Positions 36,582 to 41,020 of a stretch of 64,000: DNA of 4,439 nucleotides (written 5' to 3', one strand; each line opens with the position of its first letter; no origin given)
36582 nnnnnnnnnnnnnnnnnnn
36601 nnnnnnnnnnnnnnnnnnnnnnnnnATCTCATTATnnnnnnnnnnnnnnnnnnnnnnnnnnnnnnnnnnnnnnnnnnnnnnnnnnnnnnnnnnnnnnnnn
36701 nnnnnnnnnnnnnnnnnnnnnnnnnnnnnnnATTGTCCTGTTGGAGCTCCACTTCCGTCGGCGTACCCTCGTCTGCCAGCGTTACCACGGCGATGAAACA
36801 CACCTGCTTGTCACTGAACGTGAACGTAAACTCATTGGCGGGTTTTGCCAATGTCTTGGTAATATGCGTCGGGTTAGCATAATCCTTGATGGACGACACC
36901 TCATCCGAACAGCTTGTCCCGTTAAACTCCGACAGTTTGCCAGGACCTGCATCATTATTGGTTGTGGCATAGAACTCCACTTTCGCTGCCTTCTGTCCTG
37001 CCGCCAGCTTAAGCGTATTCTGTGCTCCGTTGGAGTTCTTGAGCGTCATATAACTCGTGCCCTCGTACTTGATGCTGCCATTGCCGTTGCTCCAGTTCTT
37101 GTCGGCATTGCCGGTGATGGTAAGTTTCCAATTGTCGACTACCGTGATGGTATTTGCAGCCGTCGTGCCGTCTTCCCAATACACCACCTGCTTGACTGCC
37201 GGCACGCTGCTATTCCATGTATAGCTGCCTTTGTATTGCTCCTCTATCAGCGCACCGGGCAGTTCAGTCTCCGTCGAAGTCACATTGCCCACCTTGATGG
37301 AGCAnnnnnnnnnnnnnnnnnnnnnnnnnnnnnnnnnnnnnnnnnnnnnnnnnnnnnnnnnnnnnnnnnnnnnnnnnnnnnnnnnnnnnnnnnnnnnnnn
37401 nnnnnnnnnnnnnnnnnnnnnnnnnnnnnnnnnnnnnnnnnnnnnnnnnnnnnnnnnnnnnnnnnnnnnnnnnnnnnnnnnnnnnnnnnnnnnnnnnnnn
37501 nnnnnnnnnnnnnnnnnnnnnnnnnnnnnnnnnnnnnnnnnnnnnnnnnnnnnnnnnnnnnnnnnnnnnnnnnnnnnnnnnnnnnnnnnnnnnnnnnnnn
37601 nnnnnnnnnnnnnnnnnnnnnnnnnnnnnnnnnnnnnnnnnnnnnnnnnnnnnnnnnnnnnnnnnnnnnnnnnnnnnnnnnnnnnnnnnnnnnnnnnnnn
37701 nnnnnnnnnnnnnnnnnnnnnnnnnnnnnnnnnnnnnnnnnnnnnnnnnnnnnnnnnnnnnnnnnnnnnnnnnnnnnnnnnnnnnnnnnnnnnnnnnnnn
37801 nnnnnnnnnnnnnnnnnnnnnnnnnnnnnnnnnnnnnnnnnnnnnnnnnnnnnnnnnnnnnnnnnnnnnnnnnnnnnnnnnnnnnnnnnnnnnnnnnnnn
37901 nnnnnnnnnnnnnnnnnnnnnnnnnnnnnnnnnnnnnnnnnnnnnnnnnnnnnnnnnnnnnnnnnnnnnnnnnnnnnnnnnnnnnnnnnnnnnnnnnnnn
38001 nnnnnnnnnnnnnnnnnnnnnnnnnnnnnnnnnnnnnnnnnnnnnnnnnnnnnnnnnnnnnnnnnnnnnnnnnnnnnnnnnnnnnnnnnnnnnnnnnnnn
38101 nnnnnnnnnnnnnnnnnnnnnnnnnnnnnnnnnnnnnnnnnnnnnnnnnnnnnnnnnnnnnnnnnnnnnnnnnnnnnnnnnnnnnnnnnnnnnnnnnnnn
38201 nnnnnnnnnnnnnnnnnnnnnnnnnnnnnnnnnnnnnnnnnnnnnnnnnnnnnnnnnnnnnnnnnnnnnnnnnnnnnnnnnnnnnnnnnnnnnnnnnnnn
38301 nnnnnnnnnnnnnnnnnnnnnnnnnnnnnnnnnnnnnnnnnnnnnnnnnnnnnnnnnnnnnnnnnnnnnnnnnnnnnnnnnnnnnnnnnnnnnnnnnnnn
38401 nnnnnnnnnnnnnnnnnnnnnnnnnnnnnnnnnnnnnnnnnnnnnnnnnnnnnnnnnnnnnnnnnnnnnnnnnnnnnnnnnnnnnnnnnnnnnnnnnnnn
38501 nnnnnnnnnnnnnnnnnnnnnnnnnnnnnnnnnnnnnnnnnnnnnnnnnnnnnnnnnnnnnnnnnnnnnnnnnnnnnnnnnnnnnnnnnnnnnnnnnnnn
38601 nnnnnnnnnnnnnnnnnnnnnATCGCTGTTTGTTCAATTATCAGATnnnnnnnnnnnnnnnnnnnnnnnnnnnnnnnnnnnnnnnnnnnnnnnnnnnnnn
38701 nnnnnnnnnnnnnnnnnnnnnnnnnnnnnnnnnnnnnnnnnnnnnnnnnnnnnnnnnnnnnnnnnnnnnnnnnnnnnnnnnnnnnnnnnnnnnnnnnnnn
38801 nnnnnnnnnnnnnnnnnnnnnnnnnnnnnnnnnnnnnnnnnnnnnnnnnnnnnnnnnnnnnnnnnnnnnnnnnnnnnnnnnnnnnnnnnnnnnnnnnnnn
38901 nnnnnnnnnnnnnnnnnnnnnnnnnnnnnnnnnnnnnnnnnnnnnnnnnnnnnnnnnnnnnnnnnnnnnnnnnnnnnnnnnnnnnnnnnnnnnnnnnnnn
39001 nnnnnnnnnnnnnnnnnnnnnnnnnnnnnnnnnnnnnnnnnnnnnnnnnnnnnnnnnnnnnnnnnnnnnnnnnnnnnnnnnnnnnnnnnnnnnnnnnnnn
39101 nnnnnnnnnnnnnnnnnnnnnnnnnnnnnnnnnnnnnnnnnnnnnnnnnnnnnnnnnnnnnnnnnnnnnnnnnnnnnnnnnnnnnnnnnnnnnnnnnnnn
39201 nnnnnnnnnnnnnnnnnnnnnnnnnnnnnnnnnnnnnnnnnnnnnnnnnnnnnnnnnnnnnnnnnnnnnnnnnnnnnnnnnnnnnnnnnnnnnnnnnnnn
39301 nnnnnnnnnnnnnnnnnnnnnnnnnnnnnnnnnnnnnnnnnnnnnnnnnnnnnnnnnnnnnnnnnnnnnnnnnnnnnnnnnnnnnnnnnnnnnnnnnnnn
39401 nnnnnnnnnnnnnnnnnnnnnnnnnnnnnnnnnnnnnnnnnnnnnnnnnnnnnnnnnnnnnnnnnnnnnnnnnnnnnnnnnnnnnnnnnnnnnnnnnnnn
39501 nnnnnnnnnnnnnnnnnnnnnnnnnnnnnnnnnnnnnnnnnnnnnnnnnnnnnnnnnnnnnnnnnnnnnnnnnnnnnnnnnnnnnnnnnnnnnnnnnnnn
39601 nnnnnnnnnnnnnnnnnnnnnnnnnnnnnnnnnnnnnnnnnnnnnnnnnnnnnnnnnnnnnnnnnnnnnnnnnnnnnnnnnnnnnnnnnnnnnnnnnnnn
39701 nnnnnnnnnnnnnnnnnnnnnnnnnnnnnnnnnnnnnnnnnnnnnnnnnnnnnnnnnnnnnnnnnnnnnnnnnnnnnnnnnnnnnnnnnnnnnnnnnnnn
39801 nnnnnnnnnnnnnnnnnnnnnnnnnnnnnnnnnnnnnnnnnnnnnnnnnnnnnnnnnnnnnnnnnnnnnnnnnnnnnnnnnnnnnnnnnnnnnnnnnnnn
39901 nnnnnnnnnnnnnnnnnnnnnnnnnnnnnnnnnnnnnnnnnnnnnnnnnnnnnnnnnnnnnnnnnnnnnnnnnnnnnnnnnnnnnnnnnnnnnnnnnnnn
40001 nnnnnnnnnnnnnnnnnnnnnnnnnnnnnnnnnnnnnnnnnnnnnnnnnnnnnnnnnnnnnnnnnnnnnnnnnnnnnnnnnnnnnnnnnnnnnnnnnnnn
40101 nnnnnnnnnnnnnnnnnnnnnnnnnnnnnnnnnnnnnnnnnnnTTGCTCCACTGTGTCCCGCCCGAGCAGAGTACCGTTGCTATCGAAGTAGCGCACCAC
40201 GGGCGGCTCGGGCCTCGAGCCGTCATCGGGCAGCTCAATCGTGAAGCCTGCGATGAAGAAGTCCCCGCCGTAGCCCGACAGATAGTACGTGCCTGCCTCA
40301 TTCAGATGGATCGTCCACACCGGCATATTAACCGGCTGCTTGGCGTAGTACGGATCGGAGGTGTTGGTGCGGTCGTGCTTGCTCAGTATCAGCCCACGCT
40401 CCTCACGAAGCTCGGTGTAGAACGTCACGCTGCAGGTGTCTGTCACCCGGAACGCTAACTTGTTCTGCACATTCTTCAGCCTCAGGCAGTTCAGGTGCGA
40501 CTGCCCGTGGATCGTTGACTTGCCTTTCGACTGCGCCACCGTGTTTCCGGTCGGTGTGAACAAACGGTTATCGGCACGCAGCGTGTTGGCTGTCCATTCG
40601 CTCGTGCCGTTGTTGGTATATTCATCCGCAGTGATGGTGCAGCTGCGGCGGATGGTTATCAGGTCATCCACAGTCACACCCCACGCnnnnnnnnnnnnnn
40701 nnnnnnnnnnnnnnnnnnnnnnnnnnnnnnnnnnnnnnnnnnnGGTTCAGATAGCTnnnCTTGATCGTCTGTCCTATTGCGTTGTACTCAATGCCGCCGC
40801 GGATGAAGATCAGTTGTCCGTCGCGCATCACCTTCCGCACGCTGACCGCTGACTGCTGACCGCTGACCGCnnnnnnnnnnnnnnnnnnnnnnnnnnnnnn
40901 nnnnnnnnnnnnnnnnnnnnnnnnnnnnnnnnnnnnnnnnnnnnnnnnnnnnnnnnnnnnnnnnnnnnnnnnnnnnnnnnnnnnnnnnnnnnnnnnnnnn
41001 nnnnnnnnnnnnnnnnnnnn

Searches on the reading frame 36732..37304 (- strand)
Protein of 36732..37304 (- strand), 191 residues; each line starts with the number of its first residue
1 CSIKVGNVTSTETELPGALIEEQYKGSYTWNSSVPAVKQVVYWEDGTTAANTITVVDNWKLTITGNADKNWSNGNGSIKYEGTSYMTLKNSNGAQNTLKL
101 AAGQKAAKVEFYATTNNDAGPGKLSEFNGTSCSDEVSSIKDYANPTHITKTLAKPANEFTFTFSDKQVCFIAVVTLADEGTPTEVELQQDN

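Call 38: search_protein_families(library=pfam, proteins=[window:36732-37304:-], max_evalue=1)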
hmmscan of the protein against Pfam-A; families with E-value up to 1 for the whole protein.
seq(191 aa): 3 families
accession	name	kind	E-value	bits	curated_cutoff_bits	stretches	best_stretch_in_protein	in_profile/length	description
PF11866.13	DUF3386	-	0.032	14.1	25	1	18-70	8-61/211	Protein of unknown function (DUF3386)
PF18310.7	DUF5605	-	0.13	12.7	25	1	52-89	36-71/73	Domain of unknown function (DUF5605)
PF04314.18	PCuAC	-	0.13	12.6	29.4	1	81-123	15-56/109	Copper chaperone PCu(A)C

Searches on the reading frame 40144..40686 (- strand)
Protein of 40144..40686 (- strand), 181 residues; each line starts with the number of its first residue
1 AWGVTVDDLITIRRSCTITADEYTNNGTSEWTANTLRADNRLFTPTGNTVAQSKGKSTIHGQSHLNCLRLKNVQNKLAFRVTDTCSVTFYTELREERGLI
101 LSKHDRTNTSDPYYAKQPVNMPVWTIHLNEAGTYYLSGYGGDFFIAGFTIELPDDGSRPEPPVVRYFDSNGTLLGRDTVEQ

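Call 38: search_protein_families(library=pfam, proteins=[window:40144-40686:-], max_evalue=1)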
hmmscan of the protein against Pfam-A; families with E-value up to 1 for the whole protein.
seq(181 aa): 1 family
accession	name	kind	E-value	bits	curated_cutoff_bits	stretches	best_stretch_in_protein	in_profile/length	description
PF18283.7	CBM77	-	0.0001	23.1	25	1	36-121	12-92/108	Carbohydrate binding module 77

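Call 39: search_solved_structures(query=window:40144-40686:-, max_evalue=10, show_alignments=2)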
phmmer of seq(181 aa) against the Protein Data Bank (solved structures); distinct sequences matched with E-value up to 10: 3.
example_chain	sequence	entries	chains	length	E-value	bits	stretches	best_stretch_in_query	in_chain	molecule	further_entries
7vhq_G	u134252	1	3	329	0.24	14.5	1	6-106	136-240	Modulator of FtsH protease HflC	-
7vhp_G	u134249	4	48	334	0.33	14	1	6-106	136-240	Modulator of FtsH protease HflC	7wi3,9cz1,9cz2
9paw_XB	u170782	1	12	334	0.35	13.9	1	6-106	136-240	Modulator of FtsH protease HflC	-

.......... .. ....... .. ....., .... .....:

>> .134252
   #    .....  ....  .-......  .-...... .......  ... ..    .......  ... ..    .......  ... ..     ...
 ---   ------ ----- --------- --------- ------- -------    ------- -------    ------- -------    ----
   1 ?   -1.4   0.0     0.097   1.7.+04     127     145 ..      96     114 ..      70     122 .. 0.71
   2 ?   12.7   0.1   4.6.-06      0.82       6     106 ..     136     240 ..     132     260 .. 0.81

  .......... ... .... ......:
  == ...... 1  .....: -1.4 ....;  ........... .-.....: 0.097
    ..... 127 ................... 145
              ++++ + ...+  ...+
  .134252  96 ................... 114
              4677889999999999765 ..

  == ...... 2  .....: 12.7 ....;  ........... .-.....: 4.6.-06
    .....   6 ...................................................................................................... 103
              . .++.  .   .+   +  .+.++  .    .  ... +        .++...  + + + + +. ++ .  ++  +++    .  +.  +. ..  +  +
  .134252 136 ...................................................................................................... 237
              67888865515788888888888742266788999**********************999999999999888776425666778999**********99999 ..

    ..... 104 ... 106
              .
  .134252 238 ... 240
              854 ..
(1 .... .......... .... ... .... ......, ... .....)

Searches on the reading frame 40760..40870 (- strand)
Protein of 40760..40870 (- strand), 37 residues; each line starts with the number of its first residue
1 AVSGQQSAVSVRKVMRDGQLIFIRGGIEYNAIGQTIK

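Call 34: search_protein_families(library=pfam, proteins=[window:40760-40870:-], max_evalue=10)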
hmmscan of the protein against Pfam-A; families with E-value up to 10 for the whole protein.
seq(37 aa): 1 family
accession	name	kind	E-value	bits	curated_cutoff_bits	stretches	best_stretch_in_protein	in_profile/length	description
PF21315.3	FAN1_HTH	-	0.1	13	27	1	4-35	38-68/82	FAN1, HTH domain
